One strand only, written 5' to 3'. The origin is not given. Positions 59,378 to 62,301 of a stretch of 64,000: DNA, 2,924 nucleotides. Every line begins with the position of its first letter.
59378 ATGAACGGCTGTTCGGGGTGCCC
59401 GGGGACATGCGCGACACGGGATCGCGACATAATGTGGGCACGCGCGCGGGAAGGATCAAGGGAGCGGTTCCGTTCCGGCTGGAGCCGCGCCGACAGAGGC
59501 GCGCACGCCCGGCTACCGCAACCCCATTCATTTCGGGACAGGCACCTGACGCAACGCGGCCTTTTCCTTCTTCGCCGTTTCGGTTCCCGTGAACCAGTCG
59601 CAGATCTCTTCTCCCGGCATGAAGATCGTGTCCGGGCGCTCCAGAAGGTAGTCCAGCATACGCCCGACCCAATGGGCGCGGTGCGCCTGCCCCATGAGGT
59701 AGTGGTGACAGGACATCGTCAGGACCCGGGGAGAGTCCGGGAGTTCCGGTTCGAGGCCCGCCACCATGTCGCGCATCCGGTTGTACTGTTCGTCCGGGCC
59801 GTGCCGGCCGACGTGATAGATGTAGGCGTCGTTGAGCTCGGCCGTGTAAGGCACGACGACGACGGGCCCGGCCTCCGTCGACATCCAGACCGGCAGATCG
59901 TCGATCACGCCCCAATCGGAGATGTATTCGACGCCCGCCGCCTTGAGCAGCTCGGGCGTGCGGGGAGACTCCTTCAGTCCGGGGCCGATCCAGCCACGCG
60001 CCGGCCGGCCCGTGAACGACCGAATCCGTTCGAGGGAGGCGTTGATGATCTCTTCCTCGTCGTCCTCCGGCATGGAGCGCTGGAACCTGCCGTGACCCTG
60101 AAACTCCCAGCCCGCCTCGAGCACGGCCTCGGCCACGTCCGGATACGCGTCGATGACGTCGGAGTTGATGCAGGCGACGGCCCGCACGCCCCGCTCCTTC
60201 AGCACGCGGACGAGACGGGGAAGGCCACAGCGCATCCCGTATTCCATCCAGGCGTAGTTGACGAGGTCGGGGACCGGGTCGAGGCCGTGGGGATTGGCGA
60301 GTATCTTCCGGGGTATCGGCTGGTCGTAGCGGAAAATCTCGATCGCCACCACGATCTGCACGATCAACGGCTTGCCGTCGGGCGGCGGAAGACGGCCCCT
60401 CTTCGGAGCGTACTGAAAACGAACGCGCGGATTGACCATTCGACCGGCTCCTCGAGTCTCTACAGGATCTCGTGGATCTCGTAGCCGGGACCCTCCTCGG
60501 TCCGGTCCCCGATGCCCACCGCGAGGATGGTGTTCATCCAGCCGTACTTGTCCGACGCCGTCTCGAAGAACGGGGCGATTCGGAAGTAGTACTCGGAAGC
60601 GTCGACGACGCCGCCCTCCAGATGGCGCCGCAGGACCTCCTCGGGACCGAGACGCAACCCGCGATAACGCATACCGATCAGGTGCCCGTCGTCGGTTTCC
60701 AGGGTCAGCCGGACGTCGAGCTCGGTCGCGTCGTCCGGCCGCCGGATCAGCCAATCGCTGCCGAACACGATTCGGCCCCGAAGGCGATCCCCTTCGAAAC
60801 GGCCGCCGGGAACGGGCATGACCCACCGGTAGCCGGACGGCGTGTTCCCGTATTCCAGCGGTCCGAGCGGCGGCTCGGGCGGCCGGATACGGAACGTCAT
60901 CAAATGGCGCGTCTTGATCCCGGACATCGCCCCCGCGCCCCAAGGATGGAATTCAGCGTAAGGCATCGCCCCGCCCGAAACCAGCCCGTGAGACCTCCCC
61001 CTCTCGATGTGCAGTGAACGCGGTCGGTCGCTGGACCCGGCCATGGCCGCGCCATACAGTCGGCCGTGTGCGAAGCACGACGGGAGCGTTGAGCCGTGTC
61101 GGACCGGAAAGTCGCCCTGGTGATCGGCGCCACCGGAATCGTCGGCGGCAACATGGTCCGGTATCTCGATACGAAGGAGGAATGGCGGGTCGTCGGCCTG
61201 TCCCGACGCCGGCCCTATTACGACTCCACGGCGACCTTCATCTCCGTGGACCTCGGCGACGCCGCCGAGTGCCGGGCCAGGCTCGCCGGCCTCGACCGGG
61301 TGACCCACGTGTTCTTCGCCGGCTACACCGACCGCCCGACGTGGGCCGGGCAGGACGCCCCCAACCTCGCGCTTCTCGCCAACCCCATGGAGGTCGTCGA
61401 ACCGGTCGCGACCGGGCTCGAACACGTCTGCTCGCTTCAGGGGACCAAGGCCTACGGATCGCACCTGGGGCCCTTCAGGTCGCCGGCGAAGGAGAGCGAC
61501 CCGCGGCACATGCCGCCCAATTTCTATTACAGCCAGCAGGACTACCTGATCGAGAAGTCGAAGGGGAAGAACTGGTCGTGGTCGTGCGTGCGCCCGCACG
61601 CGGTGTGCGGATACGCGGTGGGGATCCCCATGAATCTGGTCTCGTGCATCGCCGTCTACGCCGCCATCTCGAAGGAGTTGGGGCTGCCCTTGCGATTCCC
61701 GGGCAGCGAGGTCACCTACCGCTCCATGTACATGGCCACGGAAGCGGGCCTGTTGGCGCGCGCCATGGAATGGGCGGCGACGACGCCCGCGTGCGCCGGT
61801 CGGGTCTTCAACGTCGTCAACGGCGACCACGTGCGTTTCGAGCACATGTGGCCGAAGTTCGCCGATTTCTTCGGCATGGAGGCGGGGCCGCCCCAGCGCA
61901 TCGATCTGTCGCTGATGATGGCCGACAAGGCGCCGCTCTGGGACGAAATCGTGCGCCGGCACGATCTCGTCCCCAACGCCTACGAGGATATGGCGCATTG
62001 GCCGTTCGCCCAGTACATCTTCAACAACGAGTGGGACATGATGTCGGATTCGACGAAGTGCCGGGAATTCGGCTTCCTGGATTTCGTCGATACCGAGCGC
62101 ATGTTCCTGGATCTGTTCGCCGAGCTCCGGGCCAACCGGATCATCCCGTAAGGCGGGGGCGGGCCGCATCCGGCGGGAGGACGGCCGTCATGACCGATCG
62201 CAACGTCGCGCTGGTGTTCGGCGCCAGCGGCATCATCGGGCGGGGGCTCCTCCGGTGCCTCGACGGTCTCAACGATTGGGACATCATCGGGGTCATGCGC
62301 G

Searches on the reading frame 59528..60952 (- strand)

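Call 78: search_protein_families(library=pfam, proteins=[window:59528-60952:-], max_evalue=0.001)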
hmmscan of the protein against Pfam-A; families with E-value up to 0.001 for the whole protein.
window:59528-60952:- (474 aa): 1 family
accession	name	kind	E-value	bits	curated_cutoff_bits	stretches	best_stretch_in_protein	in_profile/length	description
PF01522.26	Polysacc_deac_1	-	2.2e-10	41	23.1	1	238-343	15-123/124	Polysaccharide deacetylase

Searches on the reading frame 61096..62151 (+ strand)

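Call 35: search_protein_families(library=pfam, proteins=[window:61096-62151:+], max_evalue=0.001)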
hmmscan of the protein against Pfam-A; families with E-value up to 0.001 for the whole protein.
window:61096-62151:+ (351 aa): 2 families
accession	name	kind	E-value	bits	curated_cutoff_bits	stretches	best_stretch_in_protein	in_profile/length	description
PF22917.2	PRISE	-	6.2e-27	95.1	27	1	57-351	71-394/394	PRISE-like Rossmann-fold domain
PF01370.27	Epimerase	-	2.1e-08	34.3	20.9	1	7-151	1-152/240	NAD dependent epimerase/dehydratase family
